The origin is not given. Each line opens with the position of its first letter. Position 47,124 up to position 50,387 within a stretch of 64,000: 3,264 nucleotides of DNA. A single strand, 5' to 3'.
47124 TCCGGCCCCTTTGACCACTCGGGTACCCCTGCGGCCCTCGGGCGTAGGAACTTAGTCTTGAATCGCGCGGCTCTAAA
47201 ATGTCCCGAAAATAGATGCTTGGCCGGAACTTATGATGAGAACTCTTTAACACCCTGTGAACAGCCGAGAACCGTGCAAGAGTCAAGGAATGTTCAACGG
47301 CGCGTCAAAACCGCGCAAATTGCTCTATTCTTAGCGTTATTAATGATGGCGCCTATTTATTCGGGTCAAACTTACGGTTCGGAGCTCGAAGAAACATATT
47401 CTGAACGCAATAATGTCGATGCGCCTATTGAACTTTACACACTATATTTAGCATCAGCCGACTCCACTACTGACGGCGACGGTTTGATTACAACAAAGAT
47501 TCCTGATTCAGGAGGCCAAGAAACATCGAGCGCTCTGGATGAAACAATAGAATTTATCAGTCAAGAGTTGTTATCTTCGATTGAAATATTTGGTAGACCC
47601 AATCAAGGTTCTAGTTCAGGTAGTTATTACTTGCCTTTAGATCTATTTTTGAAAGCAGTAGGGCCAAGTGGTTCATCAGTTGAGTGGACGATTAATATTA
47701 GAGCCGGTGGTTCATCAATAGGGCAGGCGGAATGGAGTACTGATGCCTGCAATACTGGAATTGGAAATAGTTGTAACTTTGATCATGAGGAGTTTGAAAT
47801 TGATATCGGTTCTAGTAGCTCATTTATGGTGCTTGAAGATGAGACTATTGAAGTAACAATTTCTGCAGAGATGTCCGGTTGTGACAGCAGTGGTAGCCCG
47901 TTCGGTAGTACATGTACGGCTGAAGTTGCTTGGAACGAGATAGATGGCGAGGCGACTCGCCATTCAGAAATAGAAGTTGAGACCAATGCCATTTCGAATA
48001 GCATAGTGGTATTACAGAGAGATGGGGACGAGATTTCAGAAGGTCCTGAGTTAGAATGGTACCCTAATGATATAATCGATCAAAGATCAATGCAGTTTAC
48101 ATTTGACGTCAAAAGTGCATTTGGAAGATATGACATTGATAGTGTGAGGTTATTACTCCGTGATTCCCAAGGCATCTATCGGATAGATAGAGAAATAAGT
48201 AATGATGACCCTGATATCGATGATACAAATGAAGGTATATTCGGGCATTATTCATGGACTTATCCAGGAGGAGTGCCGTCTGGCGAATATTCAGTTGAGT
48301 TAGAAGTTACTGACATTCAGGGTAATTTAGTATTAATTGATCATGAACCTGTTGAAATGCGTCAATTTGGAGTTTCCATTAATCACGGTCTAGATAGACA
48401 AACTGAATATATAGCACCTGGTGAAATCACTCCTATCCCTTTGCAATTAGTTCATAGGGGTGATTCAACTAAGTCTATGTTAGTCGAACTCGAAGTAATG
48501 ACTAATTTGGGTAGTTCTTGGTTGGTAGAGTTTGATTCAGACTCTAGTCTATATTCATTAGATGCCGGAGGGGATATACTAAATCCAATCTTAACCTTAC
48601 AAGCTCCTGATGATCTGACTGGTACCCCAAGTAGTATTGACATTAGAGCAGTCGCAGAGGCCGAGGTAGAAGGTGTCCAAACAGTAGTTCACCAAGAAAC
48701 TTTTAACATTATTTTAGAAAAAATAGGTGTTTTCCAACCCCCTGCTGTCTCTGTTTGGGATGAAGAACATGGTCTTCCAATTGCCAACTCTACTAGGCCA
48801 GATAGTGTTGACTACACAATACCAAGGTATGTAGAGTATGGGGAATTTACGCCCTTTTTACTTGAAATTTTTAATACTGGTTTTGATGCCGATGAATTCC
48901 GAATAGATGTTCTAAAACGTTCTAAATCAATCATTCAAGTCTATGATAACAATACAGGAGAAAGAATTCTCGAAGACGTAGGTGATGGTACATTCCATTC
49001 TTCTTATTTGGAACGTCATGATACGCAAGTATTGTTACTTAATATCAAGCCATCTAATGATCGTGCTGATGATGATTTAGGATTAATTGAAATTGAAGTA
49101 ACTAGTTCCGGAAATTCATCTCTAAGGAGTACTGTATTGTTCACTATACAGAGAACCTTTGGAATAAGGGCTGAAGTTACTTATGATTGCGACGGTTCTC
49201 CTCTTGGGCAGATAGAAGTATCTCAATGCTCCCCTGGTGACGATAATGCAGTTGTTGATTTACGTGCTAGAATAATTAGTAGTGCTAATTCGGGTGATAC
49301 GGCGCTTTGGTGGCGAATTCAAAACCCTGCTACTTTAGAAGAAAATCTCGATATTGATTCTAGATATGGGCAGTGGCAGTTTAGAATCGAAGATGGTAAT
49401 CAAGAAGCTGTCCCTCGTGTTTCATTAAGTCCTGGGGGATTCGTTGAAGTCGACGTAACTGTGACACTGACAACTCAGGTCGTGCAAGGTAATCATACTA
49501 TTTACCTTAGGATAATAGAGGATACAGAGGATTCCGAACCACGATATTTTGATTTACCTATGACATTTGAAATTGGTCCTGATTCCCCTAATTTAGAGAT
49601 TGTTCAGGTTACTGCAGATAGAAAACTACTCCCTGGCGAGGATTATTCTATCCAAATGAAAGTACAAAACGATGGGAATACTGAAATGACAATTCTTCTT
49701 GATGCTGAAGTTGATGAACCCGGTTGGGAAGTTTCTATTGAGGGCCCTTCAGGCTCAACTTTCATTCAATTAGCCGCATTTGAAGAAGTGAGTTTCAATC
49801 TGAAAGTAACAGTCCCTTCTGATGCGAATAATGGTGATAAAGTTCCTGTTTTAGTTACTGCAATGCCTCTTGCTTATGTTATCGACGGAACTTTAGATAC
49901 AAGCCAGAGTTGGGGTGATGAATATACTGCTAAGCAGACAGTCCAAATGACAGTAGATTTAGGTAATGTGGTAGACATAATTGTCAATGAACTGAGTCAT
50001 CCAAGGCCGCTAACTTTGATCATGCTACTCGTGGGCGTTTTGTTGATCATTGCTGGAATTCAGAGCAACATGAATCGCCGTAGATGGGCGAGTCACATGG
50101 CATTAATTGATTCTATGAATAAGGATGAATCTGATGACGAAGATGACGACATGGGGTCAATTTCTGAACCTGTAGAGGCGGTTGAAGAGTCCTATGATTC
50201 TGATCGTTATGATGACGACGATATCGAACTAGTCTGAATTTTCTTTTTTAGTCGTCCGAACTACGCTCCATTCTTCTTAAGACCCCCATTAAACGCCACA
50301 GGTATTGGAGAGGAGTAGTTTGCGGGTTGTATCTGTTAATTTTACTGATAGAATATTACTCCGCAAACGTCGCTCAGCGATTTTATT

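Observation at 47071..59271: tRNA-Leu-flanked 12-kb locus encoding two giant membrane-anchored surface proteins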

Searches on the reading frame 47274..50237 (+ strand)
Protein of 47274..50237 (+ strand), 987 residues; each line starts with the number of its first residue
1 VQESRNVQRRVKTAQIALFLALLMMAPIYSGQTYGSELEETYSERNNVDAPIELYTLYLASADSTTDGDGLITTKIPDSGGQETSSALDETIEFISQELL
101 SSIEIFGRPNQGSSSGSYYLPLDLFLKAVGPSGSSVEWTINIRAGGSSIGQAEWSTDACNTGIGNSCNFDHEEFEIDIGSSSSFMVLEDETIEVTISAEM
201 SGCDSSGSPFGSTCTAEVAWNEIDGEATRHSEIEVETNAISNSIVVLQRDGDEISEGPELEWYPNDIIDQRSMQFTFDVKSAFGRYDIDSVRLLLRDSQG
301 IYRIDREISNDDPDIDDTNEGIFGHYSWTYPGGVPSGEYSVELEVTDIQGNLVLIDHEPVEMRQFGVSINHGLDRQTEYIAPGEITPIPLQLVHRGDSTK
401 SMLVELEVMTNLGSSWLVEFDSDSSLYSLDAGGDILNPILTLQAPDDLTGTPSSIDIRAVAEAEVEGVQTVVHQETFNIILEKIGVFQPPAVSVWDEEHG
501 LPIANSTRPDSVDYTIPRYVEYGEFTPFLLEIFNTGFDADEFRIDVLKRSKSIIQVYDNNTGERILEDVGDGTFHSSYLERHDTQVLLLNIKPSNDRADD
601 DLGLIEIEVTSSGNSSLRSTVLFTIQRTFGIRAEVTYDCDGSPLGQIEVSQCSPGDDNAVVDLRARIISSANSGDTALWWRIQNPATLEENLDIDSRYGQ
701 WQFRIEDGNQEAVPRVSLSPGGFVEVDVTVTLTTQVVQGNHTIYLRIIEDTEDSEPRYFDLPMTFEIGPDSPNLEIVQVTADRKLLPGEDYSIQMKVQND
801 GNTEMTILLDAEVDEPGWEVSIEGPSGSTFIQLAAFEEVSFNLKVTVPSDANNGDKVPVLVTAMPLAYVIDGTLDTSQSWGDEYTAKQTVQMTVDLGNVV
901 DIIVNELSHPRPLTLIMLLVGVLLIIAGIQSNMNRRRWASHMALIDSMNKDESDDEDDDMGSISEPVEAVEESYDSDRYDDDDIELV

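Call 7: search_protein_families(library=pfam, proteins=[window:47274-50237:+], max_evalue=0.1)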
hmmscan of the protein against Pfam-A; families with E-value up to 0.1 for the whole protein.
window:47274-50237:+ (987 aa): 3 families
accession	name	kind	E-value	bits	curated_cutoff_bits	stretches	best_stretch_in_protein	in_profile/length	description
PF10633.15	NPCBM_assoc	-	1.4e-06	28.8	24.4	1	787-856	3-69/78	NPCBM-associated, NEW3 domain of alpha-galactosidase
PF23619.1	Ig_VWA7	-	0.0012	19.4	27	1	777-864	4-85/104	VWA7 Ig-like domain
PF11614.14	FixG_C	-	0.0021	18.6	25.6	0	794-861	36-99/119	IG-like fold at C-terminal of FixG, putative oxidoreductase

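Call 10: search_protein_families(library=ncbifam, proteins=[window:47274-50237:+], max_evalue=0.1)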
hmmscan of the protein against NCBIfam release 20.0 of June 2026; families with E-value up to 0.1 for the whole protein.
window:47274-50237:+ (987 aa): 1 family
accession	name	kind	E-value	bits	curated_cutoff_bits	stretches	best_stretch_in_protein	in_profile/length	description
NF041740.1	choice_anch_T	equivalog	1.7e-06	27.4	70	1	782-856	154-228/259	choice-of-anchor T family protein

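Call 12: search_solved_structures(query=window:47274-50237:+, max_evalue=0.1)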
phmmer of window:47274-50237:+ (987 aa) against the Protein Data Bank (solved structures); distinct sequences matched with E-value up to 0.1: 2.
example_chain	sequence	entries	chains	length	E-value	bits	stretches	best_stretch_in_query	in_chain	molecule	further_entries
4ety_A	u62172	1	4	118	0.012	16.8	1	258-353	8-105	Leukocyte-associated immunoglobulin-like receptor 1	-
4esk_A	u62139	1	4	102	0.074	14.2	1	258-346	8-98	Leukocyte-associated immunoglobulin-like receptor 1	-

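Call 14: find_homologous_proteins(query=window:47274-50237:+, max_evalue=0.00001)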
Query window:47274-50237:+ (987 aa): 657 proteins with E <= 0.00001 among 8000 candidates; the best 120 are listed.
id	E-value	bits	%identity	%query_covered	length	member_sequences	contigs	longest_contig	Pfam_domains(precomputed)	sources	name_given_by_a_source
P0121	0.0e+0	2199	99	100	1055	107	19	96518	PF10633.16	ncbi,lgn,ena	-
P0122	0.0e+0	2070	94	100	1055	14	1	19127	PF10633.16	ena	-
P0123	0.0e+0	1974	89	100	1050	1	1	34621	-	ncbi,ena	-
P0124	0.0e+0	1973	89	100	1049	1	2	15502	-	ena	-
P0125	0.0e+0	1973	89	100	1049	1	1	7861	-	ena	-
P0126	0.0e+0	1973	89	100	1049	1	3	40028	-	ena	-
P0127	0.0e+0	1972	89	100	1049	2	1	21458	-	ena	-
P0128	0.0e+0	1972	89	100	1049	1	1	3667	-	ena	-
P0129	0.0e+0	1971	89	100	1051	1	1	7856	-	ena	-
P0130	0.0e+0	1971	89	100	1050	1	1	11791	-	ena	-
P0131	0.0e+0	1970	89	100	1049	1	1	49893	-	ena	-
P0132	0.0e+0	1969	89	100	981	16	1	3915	-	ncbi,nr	ncbi:MAG: hypothetical protein L7S41_04460 [Candidatus Thalassarchaeaceae archaeon]|nr:hypothetical 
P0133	0.0e+0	1969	89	100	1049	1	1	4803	-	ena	-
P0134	0.0e+0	1969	89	100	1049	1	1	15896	-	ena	-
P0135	0.0e+0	1969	89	100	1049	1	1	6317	-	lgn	-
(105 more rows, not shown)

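Call 44: find_related_loci(query=A1, collection=genome_contigs, flank=10000)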
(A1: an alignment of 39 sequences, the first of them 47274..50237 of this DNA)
Query A1 (987 aa) in genome_contigs; peptide patterns used: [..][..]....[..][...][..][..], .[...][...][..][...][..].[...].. (x = any residue, [..] = any of these).
422 stretches matched a pattern; 374 encode a relative of the query (tblastn E <= 1e-3); the best 80 are kept; 80 distinct loci.
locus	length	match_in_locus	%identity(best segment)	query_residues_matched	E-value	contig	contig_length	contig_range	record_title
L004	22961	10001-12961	95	1-987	0e+0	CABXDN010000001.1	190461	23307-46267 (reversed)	uncultured Candidatus Poseidoniales archaeon isolate AG-313-L18 genome assembly, contig: AG-313-L18_NODE_1, whole genome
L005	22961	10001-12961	94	1-987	0e+0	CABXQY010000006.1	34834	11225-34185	MAG: uncultured Candidatus Poseidoniales archaeon isolate AG-319-P11 genome assembly, contig: AG-319-P11_NODE_6, whole g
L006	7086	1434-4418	88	1-987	0e+0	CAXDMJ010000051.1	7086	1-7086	MAG TPA_asm: uncultured Candidatus Poseidoniales archaeon isolate SRR5788345_binner13_Refined_12 genome assembly, contig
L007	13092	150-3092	86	4-987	0e+0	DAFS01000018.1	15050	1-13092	MAG TPA_asm: Euryarchaeota archaeon UBA89 UBA89_contig_35316, whole genome shotgun sequence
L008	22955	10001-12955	88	1-987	0e+0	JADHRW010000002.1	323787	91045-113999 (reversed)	MAG: Candidatus Thalassarchaeum sp. isolate BS30m-G33 BS307-30m-C5, whole genome shotgun sequence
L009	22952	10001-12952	86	1-987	0e+0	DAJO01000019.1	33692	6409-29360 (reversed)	MAG TPA_asm: Euryarchaeota archaeon UBA257 UBA257_contig_118071, whole genome shotgun sequence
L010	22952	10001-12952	86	1-987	0e+0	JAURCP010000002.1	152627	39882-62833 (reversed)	MAG: Thermoplasmatota archaeon isolate SFB_27D_50_5 NODE_2_length_152627_cov_9.253210, whole genome shotgun sequence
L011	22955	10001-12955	85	4-987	0e+0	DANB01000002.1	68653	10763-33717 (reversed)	MAG TPA_asm: Euryarchaeota archaeon UBA439 UBA439_contig_4639, whole genome shotgun sequence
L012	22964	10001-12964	85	1-987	0e+0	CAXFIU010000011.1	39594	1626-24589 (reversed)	MAG TPA_asm: uncultured Candidatus Poseidoniales archaeon isolate ERR599081_maxbin2_15 genome assembly, contig: ERZ84128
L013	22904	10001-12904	68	12-987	0e+0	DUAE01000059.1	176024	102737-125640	MAG TPA_asm: Candidatus Poseidoniales archaeon isolate UWMA-0266 NODE_98_length_176024_cov_1.393406, whole genome shotgu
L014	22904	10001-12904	68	12-987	0e+0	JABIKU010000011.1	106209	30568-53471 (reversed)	MAG: Methanobacteriota archaeon isolate SI054_bin56 k141_216744, whole genome shotgun sequence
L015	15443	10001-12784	68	12-948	0e+0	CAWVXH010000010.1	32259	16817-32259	MAG TPA_asm: uncultured Candidatus Poseidoniales archaeon isolate ERR3589593_concoct_140 genome assembly, contig: ERZ751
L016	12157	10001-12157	88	1-720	0e+0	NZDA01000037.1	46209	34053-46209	MAG: Methanobacteriota archaeon isolate ARS1134 13894, whole genome shotgun sequence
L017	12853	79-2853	66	14-948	0e+0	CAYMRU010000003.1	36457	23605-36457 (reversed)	MAG TPA_asm: uncultured Candidatus Poseidoniales archaeon isolate SRP077602_co11_569 genome assembly, contig: NODE_937_l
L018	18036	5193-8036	64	14-970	0e+0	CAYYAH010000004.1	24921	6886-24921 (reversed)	MAG TPA_asm: uncultured Candidatus Poseidoniales archaeon isolate SRP077602_co4_684 genome assembly, contig: NODE_3281_l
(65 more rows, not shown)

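Call 52: predict_structure(alignment_id=A1)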
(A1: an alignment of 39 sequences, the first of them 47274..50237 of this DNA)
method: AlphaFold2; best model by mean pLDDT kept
length: 987 residues; sequences in the alignment: 39
mean_pLDDT: 77.8   pTM: 0.39
mean pLDDT of the five models: 77.8, 75.6, 75.4, 73.0, 72.5
residues with pLDDT >= 90: 249; 70-90: 510; 50-70: 114; < 50: 114
segments of 3 or more residues with pLDDT < 50: 1-15, 27-50, 77-80, 205-211, 870-873, 931-987
pLDDT, mean of each block of 10 residues (from residue 1): 35 52 50 34 33 73 60 61 76 77 76 70 89 87 86 86 69 85 77 89 56 78 72 75 78 79 89 84 60 89 82 60 83 91 75 80 94 86 90 93 94 89 86 92 87 92 89 93 85 88 85 77 87 88 87 86 69 82 90 81 89 90 86 87 80 71 90 76 92 89 89 89 91 84 91 82 87 88 81 91 88 88 85 89 89 86 76 53 86 84 80 77 69 44 41 38 41 36 38
secondary structure, 60 per line:
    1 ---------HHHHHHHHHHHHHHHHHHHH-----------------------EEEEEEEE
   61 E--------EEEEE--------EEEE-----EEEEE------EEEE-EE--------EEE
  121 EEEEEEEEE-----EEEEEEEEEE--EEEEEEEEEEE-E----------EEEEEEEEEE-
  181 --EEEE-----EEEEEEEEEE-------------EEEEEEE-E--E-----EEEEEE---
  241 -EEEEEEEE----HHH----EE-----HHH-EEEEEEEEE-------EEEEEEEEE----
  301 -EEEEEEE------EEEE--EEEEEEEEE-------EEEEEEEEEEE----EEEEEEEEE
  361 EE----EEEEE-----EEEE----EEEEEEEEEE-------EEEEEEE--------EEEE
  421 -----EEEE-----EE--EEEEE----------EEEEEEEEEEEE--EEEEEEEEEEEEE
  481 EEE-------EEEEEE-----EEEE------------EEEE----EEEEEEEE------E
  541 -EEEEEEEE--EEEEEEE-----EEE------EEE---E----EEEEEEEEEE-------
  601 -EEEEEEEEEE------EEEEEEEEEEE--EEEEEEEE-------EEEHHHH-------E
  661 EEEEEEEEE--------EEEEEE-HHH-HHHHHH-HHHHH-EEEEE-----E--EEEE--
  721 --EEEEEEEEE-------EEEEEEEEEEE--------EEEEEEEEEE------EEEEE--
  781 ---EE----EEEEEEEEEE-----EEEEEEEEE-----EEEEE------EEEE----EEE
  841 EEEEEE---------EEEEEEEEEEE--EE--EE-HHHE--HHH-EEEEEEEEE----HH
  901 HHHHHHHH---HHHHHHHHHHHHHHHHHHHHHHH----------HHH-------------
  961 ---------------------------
elements in order (helices of 4 or more, strands of 3 or more residues): H10-29 E53-61 E70-74 E83-86 E92-96 E103-106 E118-129 E135-144 E147-157 E170-179 E183-186 E192-201 E215-221 E232-237 E242-249 E272-280 E288-296 E302-308 E315-318 E321-329 E337-347 E352-362 E367-371 E377-380 E385-394 E402-408 E417-420 E426-429 E439-443 E454-465 E468-483 E491-496 E502-505 E518-521 E526-533 E542-549 E552-558 E564-566 E573-575 E584-593 E602-611 E618-628 E631-638 E646-648 H649-652 E660-669 E678-683 H689-694 H696-700 E702-706 E715-718 E723-731 E739-749 E758-767 E774-778 E790-799 E805-813 E819-823 E830-833 E838-846 E856-866 E886-894 H899-908 H912-934

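Call 54: fold_search(model_id=the predicted structure, library=pdb)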
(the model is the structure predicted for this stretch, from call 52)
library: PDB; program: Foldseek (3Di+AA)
matches with E <= 10: 1893; with E <= 0.001: 380
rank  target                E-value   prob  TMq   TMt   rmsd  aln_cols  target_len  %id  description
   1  7som_D                2.9e-17  1.00  0.15  0.11  44.9       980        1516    9  Ciliary C2 central pair apparatus isolated from Chlamydomonas reinhardtii (released 2022-04-13)
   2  7sqc_O0               3.5e-17  1.00  0.14  0.13  40.6      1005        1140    9  Ciliary C1 central pair apparatus isolated from Chlamydomonas reinhardtii (released 2022-04-13)
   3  7sqc_2B               2.1e-16  1.00  0.13  0.16  51.0       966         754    8  Ciliary C1 central pair apparatus isolated from Chlamydomonas reinhardtii (released 2022-04-13)
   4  9ijj_4G               5.6e-16  1.00  0.16  0.05  42.7       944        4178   10  In situ structure of the central apparatus in mouse sperm axoneme. (released 2025-06-04)
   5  9ijj_h                5.8e-16  1.00  0.12  0.09  41.6      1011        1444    8  In situ structure of the central apparatus in mouse sperm axoneme. (released 2025-06-04)
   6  9ijj_4H               9.4e-16  1.00  0.16  0.05  42.8       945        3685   10  In situ structure of the central apparatus in mouse sperm axoneme. (released 2025-06-04)
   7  4rtd                  1.7e-15  1.00  0.11  0.10  42.0       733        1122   10  Escherichia coli alpha-2-macroglobulin activated by porcine elastase (released 2015-07-15)
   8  7sqc_2A               2.2e-15  1.00  0.13  0.16  51.4       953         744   10  Ciliary C1 central pair apparatus isolated from Chlamydomonas reinhardtii (released 2022-04-13)
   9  4u48                  2.9e-15  1.00  0.13  0.09  46.0      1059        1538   10  Crystal structure of Salmonella alpha-2-macroglobulin (released 2014-09-17)
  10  9ijj_4I               6.8e-15  1.00  0.20  0.08  39.2      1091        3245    8  In situ structure of the central apparatus in mouse sperm axoneme. (released 2025-06-04)
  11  7q5z                  7.4e-15  1.00  0.12  0.09  47.2       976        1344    9  Cryo-EM structure of native human A2ML1 (released 2022-04-20)
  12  4u4j                  7.8e-15  1.00  0.13  0.10  45.8      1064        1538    9  Crystal structure of Salmonella alpha-2-macroglobulin mutant Y1175G (released 2014-09-17)
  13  7q62_B                8.2e-15  1.00  0.11  0.12  48.1       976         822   10  Structure of TEV cleaved A2ML1 dimer (A2ML1-TT dimer) (released 2022-04-20)
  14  4ziq                  8.2e-15  1.00  0.10  0.08  47.7      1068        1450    9  Crystal structure of trypsin activated alpha-2-macroglobulin from Escherichia coli. (released 2015-06-10)
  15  9ijj_P                9.4e-15  1.00  0.12  0.18  26.8       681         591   10  In situ structure of the central apparatus in mouse sperm axoneme. (released 2025-06-04)
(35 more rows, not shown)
